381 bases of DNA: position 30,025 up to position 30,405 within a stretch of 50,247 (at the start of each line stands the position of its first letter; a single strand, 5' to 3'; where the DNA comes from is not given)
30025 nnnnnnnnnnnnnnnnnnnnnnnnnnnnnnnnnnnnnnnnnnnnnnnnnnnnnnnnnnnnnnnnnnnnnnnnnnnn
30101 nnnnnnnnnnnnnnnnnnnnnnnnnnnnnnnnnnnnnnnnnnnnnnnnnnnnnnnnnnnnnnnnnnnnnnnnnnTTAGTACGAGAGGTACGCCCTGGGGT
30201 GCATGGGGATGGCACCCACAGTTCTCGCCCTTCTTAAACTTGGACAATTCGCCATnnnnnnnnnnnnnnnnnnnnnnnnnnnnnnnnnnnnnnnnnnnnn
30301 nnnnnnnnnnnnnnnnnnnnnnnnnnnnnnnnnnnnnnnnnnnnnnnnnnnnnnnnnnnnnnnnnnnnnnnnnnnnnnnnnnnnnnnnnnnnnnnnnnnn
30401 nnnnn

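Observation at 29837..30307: Island C: a complete promoter-to-terminator GC-rich unit next to tRNA-Val, with a 26-codon ORF and about 300 nt of dense RNA helices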

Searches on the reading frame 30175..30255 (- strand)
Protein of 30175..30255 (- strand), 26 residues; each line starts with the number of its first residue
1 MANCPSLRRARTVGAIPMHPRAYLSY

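Call 39: search_protein_families(library=pfam, proteins=[window:30175-30255:-], max_evalue=1)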
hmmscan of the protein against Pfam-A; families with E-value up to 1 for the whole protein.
window:30175-30255:- (26 aa): 0 families

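Call 40: search_protein_families(library=padloc, proteins=[window:30175-30255:-], max_evalue=1)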
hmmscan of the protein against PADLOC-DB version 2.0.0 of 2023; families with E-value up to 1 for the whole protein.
window:30175-30255:- (26 aa): 0 families
